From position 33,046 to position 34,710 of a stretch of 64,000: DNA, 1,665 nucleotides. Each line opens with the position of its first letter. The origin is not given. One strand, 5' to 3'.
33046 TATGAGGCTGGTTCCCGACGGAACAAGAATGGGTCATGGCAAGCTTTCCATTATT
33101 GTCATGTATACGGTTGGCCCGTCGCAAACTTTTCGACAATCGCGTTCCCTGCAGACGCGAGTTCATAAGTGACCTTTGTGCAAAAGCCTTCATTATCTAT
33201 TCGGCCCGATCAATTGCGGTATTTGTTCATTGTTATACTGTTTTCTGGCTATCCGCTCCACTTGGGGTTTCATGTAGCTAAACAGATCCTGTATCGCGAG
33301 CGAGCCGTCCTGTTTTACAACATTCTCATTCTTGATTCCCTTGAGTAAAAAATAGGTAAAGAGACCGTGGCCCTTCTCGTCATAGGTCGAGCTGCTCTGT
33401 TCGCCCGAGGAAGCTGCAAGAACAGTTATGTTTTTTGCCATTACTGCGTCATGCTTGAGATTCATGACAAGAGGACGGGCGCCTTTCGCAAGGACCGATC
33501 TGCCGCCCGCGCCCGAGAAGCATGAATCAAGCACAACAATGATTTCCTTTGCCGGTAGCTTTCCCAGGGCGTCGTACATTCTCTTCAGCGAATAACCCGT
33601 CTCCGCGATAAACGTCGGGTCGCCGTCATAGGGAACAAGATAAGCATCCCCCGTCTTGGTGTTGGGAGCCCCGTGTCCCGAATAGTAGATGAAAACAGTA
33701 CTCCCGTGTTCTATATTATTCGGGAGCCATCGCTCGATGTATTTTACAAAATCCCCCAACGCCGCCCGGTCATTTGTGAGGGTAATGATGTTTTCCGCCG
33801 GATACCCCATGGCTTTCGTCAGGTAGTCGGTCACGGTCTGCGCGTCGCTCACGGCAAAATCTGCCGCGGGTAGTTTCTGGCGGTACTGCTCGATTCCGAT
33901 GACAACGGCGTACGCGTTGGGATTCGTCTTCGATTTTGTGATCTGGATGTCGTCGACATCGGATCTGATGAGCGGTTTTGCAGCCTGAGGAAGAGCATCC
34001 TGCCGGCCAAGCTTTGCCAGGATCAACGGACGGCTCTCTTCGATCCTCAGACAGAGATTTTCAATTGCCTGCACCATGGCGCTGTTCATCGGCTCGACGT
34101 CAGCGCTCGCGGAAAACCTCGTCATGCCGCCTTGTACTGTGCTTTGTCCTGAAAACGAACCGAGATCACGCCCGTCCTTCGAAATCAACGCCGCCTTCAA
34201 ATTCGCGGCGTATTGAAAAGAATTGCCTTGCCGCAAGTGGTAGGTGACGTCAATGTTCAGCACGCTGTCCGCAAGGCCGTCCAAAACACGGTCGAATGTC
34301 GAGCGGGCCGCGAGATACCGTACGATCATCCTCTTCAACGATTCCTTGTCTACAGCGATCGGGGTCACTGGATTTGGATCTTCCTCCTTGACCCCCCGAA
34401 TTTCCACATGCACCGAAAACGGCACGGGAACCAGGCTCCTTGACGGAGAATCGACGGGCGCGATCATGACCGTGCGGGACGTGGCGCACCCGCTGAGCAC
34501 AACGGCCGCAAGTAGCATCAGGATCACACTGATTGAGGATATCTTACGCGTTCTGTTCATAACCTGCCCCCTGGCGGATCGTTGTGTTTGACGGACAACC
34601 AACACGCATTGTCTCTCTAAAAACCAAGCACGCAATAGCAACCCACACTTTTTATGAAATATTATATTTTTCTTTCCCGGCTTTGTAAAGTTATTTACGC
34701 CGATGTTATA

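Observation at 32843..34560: Lipoprotein caspase (peptidase C14) with an unassigned N-terminal domain, translationally coupled to a 116-aa protein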

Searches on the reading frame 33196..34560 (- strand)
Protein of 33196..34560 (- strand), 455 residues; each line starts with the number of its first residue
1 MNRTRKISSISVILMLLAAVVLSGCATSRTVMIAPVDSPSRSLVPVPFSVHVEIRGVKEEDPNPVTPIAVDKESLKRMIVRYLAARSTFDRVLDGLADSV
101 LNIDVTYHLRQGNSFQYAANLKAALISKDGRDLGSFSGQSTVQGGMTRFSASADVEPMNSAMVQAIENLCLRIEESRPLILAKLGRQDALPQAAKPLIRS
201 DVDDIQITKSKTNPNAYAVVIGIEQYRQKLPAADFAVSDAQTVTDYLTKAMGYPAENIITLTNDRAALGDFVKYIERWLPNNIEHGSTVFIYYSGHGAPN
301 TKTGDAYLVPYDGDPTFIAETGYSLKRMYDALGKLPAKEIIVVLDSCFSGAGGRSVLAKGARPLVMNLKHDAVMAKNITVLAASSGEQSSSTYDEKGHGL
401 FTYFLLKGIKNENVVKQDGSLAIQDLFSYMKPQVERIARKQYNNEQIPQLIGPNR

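Call 3: search_protein_families(library=pfam, proteins=[window:33196-34560:-], max_evalue=0.1)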
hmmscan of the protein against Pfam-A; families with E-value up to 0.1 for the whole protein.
window:33196-34560:- (455 aa): 2 families
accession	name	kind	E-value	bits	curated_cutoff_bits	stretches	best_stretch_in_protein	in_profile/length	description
PF00656.27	Peptidase_C14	-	1.1e-16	61.7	21.4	1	217-450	3-223/233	Caspase domain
PF01650.23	Peptidase_C13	-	0.00052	20.1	22.8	1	288-449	110-249/258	Peptidase C13 family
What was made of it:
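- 33193..34560 (-): Intact gene for a 455-aa lipoprotein caspase homologue (Peptidase C14), stop codon included. Pfam PF00656 E 1.1e-16 (call 3).
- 33196..33915 (-): Caspase (C14) protease domain, aa 216-455. His296 is at 33675..33673 and Cys347 at 33522..33520. Pfam (call 3).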

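Call 4: search_protein_families(library=ncbifam, proteins=[window:33196-34560:-], max_evalue=0.1)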
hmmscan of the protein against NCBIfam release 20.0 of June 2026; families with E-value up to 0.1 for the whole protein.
window:33196-34560:- (455 aa): 1 family
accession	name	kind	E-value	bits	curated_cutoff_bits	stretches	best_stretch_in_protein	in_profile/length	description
NF047832.1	caspase_w_EACC1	subfamily_domain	5.1e-26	91.5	140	1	217-435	2-209/211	caspase, EACC1-associated type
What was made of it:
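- On NCBIfam NF047832, caspase_w_EACC1: 91.5 bits (call 4).
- Closest known: NCBIfam NF047832, 'caspase, EACC1-associated type'. Same: It is the best NCBIfam match for the protease domain (E 5.1e-26; call 4).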

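Call 5: find_homologous_proteins(query=window:33196-34560:-)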
Query window:33196-34560:- (455 aa): 3984 proteins with E <= 0.001 among 8000 candidates; the best 120 are listed.
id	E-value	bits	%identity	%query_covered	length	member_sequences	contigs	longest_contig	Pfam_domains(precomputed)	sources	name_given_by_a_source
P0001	1.5e-295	998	100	100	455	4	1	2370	PF00656.28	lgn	-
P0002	6.4e-212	722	69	100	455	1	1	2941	PF00656.28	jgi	jgi:hypothetical protein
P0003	7.1e-189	646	63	98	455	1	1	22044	PF00656.28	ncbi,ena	-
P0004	3.2e-179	615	62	98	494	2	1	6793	PF00656.28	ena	-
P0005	4.4e-179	614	61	99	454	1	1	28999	PF00656.28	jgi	-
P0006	1.2e-178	613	64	94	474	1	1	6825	PF00656.28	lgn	-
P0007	2.2e-148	513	55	99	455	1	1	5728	PF00656.28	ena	-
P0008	6.9e-137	475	52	100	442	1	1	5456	PF00656.28,PF13606.13,PF13857.13,PF12796.14,PF00023.37,PF13637.13,PF24521.3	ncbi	-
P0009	6.9e-137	475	49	97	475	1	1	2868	PF00656.28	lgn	-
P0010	2.0e-136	474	52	99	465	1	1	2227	PF00656.28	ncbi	-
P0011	6.0e-135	469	71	65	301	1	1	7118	PF00656.28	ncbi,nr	ncbi:MAG: caspase family protein [Syntrophales bacterium]|nr:caspase family protein [Syntrophales ba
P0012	1.4e-134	468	70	64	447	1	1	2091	PF00656.28,PF13606.13,PF13857.13,PF12796.14,PF00023.37,PF13637.13,PF24521.3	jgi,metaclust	metaclust:\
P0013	5.0e-134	466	76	57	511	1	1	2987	PF00656.28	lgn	-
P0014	8.7e-134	465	75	58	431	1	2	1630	PF00656.28,PF13606.13,PF13857.13,PF12796.14,PF00023.37,PF13637.13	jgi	jgi:hypothetical protein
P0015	1.4e-133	464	66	69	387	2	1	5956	PF00656.28,PF13606.13,PF12796.14,PF00023.37,PF13637.13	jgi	jgi:hypothetical protein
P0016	2.6e-133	463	79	56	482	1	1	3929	PF00656.28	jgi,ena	-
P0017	2.8e-133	463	77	57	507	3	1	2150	PF00656.28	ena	-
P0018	6.7e-133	462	67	68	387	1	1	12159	PF00656.28,PF13606.13,PF12796.14,PF00023.37,PF13637.13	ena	-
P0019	6.9e-133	462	78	57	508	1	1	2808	PF00656.28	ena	-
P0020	8.6e-133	462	79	56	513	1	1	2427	PF00656.28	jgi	jgi:hypothetical protein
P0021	8.7e-133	462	76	59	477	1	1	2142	PF00656.28,PF13606.13,PF12796.14,PF00023.37,PF13637.13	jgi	jgi:hypothetical protein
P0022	1.6e-132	461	74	60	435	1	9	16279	PF00656.28,PF13606.13,PF13857.13,PF12796.14,PF00023.37,PF13637.13,PF24521.3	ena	-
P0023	1.7e-132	461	75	59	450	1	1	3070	PF00656.28,PF13606.13,PF13857.13,PF12796.14,PF00023.37,PF13637.13,PF24521.3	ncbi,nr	ncbi:MAG: ankyrin repeat domain-containing protein [Deltaproteobacteria bacterium]|nr:ankyrin repeat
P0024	1.7e-132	461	75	59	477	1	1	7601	PF00656.28,PF13606.13,PF12796.14,PF00023.37,PF13637.13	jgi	jgi:hypothetical protein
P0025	2.0e-132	460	78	56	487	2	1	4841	PF00656.28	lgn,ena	-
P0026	2.3e-132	460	77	58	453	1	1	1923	PF00656.28,PF13606.13,PF13857.13,PF12796.14,PF00023.37,PF13637.13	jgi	jgi:hypothetical protein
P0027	3.9e-132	459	60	78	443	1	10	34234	PF00656.28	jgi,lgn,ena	jgi:hypothetical protein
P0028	5.5e-132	459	78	56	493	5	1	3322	PF00656.28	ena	-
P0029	6.0e-132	459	74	59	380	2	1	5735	PF00656.28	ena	-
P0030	6.5e-132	459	77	57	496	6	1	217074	PF00656.28,PF13606.13,PF13857.13,PF12796.14,PF00023.37,PF13637.13,PF24521.3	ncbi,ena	-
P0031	7.1e-132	459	75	57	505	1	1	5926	PF00656.28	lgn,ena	-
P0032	7.3e-132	459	76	58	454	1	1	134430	PF00656.28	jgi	jgi:hypothetical protein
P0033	1.6e-131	457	63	74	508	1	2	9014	PF00656.28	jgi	-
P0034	2.3e-131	457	75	59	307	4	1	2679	PF00656.28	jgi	jgi:uncharacterized caspase-like protein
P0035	2.3e-131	457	75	59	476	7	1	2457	PF00656.28,PF13606.13,PF13857.13,PF12796.14,PF00023.37,PF13637.13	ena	-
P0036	3.0e-131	457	51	99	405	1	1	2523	PF00656.28,PF13606.13,PF13857.13,PF12796.14,PF00023.37,PF13637.13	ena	-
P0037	3.1e-131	457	77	57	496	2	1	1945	PF00656.28,PF13606.13,PF13857.13,PF12796.14,PF00023.37,PF13637.13,PF24521.3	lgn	-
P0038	4.6e-131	456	69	65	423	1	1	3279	PF00656.28,PF13606.13,PF13857.13,PF12796.14,PF00023.37,PF13637.13,PF24521.3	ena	-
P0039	4.9e-131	456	76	57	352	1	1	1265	PF00656.28,PF13606.13,PF13857.13,PF12796.14,PF00023.37,PF13637.13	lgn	-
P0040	4.9e-131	456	77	57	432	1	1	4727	PF00656.28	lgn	-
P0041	7.6e-131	455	74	57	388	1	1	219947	PF00656.28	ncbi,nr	ncbi:MAG: caspase family protein [Deltaproteobacteria bacterium]|nr:caspase family protein [Deltapro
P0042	7.9e-131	455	73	60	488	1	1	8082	PF00656.28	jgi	jgi:hypothetical protein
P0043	8.8e-131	455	62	74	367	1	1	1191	PF00656.28,PF13637.13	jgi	jgi:hypothetical protein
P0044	9.3e-131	455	76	57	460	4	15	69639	PF00656.28,PF13606.13,PF13857.13,PF12796.14,PF00023.37,PF13637.13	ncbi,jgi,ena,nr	ncbi:MAG: hypothetical protein A2X56_13405 [Nitrospirae bacterium GWC2_57_13]|nr:MAG: hypothetical p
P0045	1.0e-130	455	73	60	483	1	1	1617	PF00656.28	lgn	-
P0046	1.1e-130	455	77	56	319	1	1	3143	PF00656.28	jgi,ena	-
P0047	1.1e-130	455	76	58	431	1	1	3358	PF00656.28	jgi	jgi:Uncharacterized protein containing caspase domain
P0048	1.2e-130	455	75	57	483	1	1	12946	PF00656.28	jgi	jgi:hypothetical protein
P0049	1.3e-130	454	74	57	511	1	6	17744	PF00656.28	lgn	-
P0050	1.4e-130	454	73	58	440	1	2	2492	PF00656.28,PF13606.13,PF13857.13,PF12796.14,PF00023.37,PF13637.13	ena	-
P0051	1.5e-130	454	73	59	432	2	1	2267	PF00656.28,PF13606.13,PF13857.13,PF12796.14,PF00023.37,PF13637.13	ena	-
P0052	1.9e-130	454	76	58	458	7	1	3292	PF00656.28,PF13606.13,PF13857.13,PF12796.14,PF00023.37,PF13637.13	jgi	jgi:hypothetical protein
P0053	1.9e-130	454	74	58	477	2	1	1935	PF00656.28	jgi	-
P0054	2.1e-130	454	73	61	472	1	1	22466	PF00656.28,PF13606.13,PF13857.13,PF12796.14,PF00023.37,PF13637.13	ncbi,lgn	-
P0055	2.5e-130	454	52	100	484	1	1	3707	PF00656.28,PF13606.13,PF13857.13,PF12796.14,PF00023.37,PF13637.13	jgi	jgi:hypothetical protein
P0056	3.1e-130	453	73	59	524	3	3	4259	PF00656.28,PF13606.13,PF13857.13,PF12796.14,PF00023.37,PF13637.13,PF24521.3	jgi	jgi:hypothetical protein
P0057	3.5e-130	453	66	67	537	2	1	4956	PF00656.28,PF13606.13,PF13857.13,PF23745.2,PF12796.14,PF00023.37,PF13637.13,PF24521.3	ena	-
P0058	4.3e-130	453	69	63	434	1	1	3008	PF00656.28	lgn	-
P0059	4.4e-130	453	77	57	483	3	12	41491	PF00656.28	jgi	jgi:hypothetical protein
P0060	4.7e-130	453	70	63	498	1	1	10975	PF00656.28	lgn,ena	-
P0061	4.8e-130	453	76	57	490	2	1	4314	PF00656.28,PF13606.13,PF13857.13,PF12796.14,PF00023.37,PF13637.13,PF24521.3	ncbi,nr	ncbi:MAG: hypothetical protein QG578_842, partial [Thermodesulfobacteriota bacterium]|nr:hypothetica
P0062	4.9e-130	453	48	98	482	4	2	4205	PF00656.28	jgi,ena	-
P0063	1.3e-129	451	75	58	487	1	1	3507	PF00656.28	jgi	jgi:hypothetical protein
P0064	1.3e-129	451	74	57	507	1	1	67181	PF00656.28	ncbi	-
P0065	1.6e-129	451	77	56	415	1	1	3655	PF00656.28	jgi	-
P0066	1.7e-129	451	77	56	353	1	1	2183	PF00656.28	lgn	-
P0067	1.8e-129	451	74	57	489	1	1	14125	PF00656.28,PF13606.13,PF12796.14,PF00023.37,PF13637.13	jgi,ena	-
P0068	1.8e-129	451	69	64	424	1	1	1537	PF00656.28,PF13606.13,PF13857.13,PF12796.14,PF00023.37,PF13637.13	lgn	-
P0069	1.9e-129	451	77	56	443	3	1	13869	PF00656.28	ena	-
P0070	2.2e-129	450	75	57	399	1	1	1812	PF00656.28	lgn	-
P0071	2.3e-129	450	78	56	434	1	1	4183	PF00656.28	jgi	jgi:hypothetical protein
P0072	2.6e-129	450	76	56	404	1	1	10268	PF00656.28,PF12796.14,PF00023.37,PF13637.13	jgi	-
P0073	2.7e-129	450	77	57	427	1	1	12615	PF00656.28,PF13606.13,PF13857.13,PF12796.14,PF00023.37,PF13637.13,PF24521.3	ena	-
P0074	3.3e-129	450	71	61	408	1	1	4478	PF00656.28,PF13606.13,PF13857.13,PF12796.14,PF00023.37,PF13637.13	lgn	-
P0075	3.4e-129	450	73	60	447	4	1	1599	PF00656.28,PF13606.13,PF13857.13,PF12796.14,PF00023.37,PF13637.13,PF24521.3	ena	-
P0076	3.9e-129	450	69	64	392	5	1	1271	PF00656.28,PF12796.14,PF00023.37,PF13637.13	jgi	jgi:hypothetical protein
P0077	3.9e-129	450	74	57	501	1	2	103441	PF00656.28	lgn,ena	-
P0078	3.9e-129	450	74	58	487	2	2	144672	PF00656.28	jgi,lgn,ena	-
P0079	4.2e-129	449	75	58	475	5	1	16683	PF00656.28,PF13606.13,PF13857.13,PF12796.14,PF00023.37,PF13637.13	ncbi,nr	ncbi:MAG TPA: peptidase C14 [Nitrospiraceae bacterium]|nr:peptidase C14 [Nitrospiraceae bacterium]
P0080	4.6e-129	449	65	70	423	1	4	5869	PF00656.28,PF13606.13,PF13857.13,PF12796.14,PF00023.37,PF13637.13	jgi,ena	-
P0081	5.3e-129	449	50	98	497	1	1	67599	PF00656.28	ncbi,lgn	-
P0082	5.5e-129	449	72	59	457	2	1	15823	PF00656.28,PF13606.13,PF13857.13,PF12796.14,PF00023.37,PF13637.13,PF24521.3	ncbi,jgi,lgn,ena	-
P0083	5.6e-129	449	73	60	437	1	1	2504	PF00656.28,PF13606.13,PF13857.13,PF12796.14,PF00023.37,PF13637.13,PF24521.3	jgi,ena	-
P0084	5.7e-129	449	78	56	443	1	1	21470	PF00656.28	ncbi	-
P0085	6.5e-129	449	61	75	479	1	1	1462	PF00656.28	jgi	-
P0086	6.8e-129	449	69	63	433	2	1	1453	PF00656.28,PF13606.13,PF13857.13,PF12796.14,PF00023.37,PF13637.13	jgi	jgi:hypothetical protein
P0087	7.4e-129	449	49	97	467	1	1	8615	PF00656.28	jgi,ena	-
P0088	7.5e-129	449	68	66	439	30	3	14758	PF11008.15,PF00656.28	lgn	-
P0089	8.5e-129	448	66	65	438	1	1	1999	PF00656.28,PF13606.13,PF13857.13,PF12796.14,PF00023.37,PF13637.13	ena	-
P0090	9.2e-129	448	75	57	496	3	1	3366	PF00656.28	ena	-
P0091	9.3e-129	448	76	57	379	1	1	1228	PF00656.28,PF13637.13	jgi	jgi:hypothetical protein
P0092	9.3e-129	448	74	60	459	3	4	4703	PF00656.28,PF13606.13,PF13857.13,PF12796.14,PF00023.37,PF13637.13,PF24521.3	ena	-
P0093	9.7e-129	448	74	58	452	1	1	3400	PF00656.28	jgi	jgi:Caspase domain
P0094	9.9e-129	448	75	58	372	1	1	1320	PF00656.28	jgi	-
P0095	1.2e-128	448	74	58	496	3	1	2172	PF00656.28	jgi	-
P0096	1.2e-128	448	73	57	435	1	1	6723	PF00656.28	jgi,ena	-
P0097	1.3e-128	448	77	56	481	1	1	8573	PF00656.28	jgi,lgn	-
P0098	1.3e-128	448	75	56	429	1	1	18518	PF00656.28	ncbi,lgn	-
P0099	1.3e-128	448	77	56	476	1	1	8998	PF00656.28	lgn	-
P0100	1.3e-128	448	75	57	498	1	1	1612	PF00656.28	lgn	-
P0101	1.5e-128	448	74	58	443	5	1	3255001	PF00656.28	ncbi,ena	-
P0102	1.5e-128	448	69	64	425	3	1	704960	PF00656.28,PF13606.13,PF13857.13,PF12796.14,PF00023.37,PF13637.13,PF24521.3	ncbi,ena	-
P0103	2.0e-128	447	77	56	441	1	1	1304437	PF00656.28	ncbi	ncbi:MAG: caspase domain-containing protein [Smithellaceae bacterium]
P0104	2.0e-128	447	78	56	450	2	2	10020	PF00656.28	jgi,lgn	jgi:hypothetical protein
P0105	2.1e-128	447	73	58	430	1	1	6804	PF00656.28,PF13606.13,PF13857.13,PF12796.14,PF00023.37,PF13637.13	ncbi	-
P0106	2.6e-128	447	72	61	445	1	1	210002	PF00656.28,PF13606.13,PF13857.13,PF12796.14,PF00023.37,PF13637.13,PF24521.3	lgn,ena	-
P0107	2.8e-128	447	74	58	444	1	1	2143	PF00656.28,PF13606.13,PF13857.13,PF12796.14,PF00023.37,PF13637.13,PF24521.3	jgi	jgi:caspase domain-containing protein/ankyrin repeat protein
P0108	2.9e-128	447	74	59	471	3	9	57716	PF00656.28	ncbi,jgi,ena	-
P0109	3.1e-128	447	66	68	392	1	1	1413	PF00656.28,PF13606.13,PF12796.14,PF00023.37,PF13637.13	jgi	jgi:hypothetical protein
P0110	3.1e-128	447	66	68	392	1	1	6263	PF00656.28,PF13606.13,PF12796.14,PF00023.37,PF13637.13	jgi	jgi:hypothetical protein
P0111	3.1e-128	447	66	68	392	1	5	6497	PF00656.28,PF13606.13,PF12796.14,PF00023.37,PF13637.13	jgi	jgi:hypothetical protein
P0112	3.3e-128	447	66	69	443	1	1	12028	PF00656.28,PF13606.13,PF12796.14,PF00023.37,PF13637.13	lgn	-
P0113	3.4e-128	447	73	58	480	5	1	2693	PF00656.28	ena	-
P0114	3.6e-128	446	75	57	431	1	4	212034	PF00656.28,PF13606.13,PF13857.13,PF12796.14,PF00023.37,PF13637.13,PF24521.3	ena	-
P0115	3.9e-128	446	63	70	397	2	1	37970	PF00656.28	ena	-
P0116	4.2e-128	446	75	58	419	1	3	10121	PF00656.28,PF13606.13,PF13857.13,PF12796.14,PF00023.37,PF13637.13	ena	-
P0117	4.3e-128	446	67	64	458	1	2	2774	PF00656.28,PF13606.13,PF13857.13,PF12796.14,PF00023.37,PF13637.13,PF24521.3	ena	-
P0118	4.6e-128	446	70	62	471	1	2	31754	PF00656.28,PF13606.13,PF13857.13,PF12796.14,PF00023.37,PF13637.13,PF24521.3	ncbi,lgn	-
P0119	5.0e-128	446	76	56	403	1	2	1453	PF17820.8,PF00656.28,PF00595.30,PF13180.13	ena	-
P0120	5.3e-128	446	74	57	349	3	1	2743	PF00656.28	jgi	jgi:uncharacterized caspase-like protein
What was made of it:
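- The protease domain is the most conserved part of the protein (75-79% identity across architectures; call 5).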

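Call 15: find_encoding_contigs(protein=P0003, flank=4000, max_places=2)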
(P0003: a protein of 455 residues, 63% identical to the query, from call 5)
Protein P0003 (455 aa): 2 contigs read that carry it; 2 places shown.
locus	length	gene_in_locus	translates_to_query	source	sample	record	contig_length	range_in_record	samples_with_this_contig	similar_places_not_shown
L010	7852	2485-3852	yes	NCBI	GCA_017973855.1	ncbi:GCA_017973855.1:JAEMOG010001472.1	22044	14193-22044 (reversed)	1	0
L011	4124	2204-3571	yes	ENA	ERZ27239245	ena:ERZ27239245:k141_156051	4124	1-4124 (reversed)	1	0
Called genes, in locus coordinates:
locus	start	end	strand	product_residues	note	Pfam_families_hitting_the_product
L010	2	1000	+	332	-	?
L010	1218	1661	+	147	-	-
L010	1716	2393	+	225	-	PF00881:Nitroreductase, PF14512:TM1586_NiRdase (faint)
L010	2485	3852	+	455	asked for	PF00656:Peptidase_C14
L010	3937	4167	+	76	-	-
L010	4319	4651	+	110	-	-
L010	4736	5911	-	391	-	PF01757:Acyl_transf_3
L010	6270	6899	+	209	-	PF27271:AF_1327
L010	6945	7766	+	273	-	PF00378:ECH_1, PF16113:ECH_2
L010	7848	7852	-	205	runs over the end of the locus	PF03352:Adenine_glyco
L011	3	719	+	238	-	?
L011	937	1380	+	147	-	-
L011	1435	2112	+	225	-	PF00881:Nitroreductase, PF14512:TM1586_NiRdase (faint)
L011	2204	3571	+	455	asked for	PF00656:Peptidase_C14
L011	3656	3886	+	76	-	-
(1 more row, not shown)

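Call 16: find_encoding_contigs(protein=P0005, flank=4000, max_places=2)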
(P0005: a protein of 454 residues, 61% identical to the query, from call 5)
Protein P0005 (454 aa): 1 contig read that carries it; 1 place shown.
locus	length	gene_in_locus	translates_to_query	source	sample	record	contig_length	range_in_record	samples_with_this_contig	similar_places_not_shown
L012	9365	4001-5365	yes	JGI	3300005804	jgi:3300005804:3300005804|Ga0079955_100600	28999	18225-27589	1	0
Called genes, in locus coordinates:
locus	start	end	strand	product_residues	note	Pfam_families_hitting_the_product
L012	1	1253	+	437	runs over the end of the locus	PF12796:Ank_2, PF13857:Ank_5 (faint), PF12796:Ank_2, PF13637:Ank_4 (weak), PF00023:Ank, PF13637:Ank_4, PF00023:Ank (weak), PF00656:Peptidase_C14, +1 more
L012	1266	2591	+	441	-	PF11008:DUF2846, PF00656:Peptidase_C14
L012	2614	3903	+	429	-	PF12796:Ank_2, PF13637:Ank_4, PF24521:Ank_KRIT1 (faint), PF13857:Ank_5 (weak), PF00023:Ank, PF13606:Ank_3 (weak), PF00656:Peptidase_C14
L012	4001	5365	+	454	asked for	PF00656:Peptidase_C14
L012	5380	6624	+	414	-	PF00656:Peptidase_C14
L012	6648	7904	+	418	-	PF00023:Ank (faint), PF12796:Ank_2, PF13606:Ank_3 (faint), PF13637:Ank_4, PF13857:Ank_5 (faint), PF13637:Ank_4 (weak), PF00656:Peptidase_C14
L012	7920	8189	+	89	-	-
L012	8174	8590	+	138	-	PF12276:DUF3617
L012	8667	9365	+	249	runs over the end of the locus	PF00106:adh_short, PF08659:KR, PF13561:adh_short_C2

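Call 17: find_encoding_contigs(protein=P0002, flank=4000, max_places=2)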
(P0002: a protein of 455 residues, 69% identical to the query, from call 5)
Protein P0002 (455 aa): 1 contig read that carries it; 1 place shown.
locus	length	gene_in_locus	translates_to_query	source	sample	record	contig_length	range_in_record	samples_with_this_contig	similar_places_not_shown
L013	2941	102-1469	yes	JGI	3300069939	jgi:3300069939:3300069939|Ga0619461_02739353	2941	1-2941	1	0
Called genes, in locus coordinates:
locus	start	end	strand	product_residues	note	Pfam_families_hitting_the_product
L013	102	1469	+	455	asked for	PF00656:Peptidase_C14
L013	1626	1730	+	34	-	-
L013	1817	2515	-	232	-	-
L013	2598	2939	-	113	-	?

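Call 26: find_related_loci(query=window:33196-34560:-, collection=genome_contigs, flank=4000)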
Query window:33196-34560:- (455 aa) in genome_contigs; peptide patterns used: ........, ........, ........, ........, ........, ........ (x = any residue, [..] = any of these).
31 stretches matched a pattern; 1 encode a relative of the query (tblastn E <= 1e-3); 1 distinct loci.
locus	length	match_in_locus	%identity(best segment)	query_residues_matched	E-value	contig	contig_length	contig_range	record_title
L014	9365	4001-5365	95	1-455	0e+0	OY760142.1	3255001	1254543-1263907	MAG: Nitrospirota bacterium isolate 41fe4016-ed88-40a2-aca4-2b8d86c50af7 genome assembly, chromosome: 1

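Call 33: predict_structure(alignment_id=A3)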
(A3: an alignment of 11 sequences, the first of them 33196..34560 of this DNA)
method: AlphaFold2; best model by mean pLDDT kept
length: 455 residues; sequences in the alignment: 11
mean_pLDDT: 73.6   pTM: 0.53
mean pLDDT of the five models: 73.6, 71.9, 66.9, 65.9, 65.5
residues with pLDDT >= 90: 121; 70-90: 170; 50-70: 87; < 50: 77
segments of 3 or more residues with pLDDT < 50: 19-26, 186-197, 226-232, 348-373, 384-395, 444-450, 453-455
pLDDT, mean of each block of 10 residues (from residue 1): 58 58 52 88 80 94 81 95 92 90 94 86 91 90 80 85 95 75 50 44 69 90 58 69 90 90 70 91 92 77 67 56 81 90 67 35 31 64 49 51 82 80 82 65 48 45
secondary structure, 60 per line:
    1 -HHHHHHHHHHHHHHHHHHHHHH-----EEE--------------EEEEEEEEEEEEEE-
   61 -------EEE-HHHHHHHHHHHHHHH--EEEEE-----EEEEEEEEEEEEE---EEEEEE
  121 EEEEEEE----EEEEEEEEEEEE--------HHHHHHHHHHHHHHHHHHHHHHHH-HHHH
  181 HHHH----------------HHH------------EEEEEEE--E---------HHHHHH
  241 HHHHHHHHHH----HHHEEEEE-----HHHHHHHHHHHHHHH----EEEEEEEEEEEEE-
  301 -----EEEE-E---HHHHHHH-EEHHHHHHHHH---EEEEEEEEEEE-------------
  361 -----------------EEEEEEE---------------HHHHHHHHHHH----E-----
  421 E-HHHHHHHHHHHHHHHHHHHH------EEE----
elements in order: H2-23 E29-31 E46-59 E68-70 H72-86 E89-93 E99-111 E115-127 E132-143 H152-175 H177-184 E216-222 H235-250 E258-262 H268-282 E287-299 E306-309 H315-321 H325-333 E337-347 E378-384 H400-410 H423-442 E449-451
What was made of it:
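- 33916..34005 (-): Low-confidence, poorly conserved linker (aa 186-215) between the N-domain and the protease domain. pLDDT 44-50 in blocks 181-200 (call 33).
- The AF2 model of the protease domain is only moderately confident (whole-protein pLDDT 73.6, with loops below 50; call 33).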

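Call 55: find_encoding_contigs(protein=P0006, flank=3000, max_places=2)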
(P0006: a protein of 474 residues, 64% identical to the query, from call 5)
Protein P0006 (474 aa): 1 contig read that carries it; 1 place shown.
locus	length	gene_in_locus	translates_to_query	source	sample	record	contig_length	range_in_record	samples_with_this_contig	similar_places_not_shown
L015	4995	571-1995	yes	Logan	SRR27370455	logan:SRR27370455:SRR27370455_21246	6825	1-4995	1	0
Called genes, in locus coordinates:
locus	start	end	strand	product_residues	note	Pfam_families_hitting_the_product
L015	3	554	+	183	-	?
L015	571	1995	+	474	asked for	PF00656:Peptidase_C14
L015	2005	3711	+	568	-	PF12796:Ank_2, PF13637:Ank_4 (weak), PF24521:Ank_KRIT1 (weak), PF00023:Ank (weak), PF12796:Ank_2, PF13637:Ank_4 (weak), PF13857:Ank_5 (weak), PF00656:Peptidase_C14, +1 more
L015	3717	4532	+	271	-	PF14326:DUF4384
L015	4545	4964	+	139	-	PF12276:DUF3617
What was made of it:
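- Paralogue arrays with swapped N-domains (calls 5, 16, 55).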
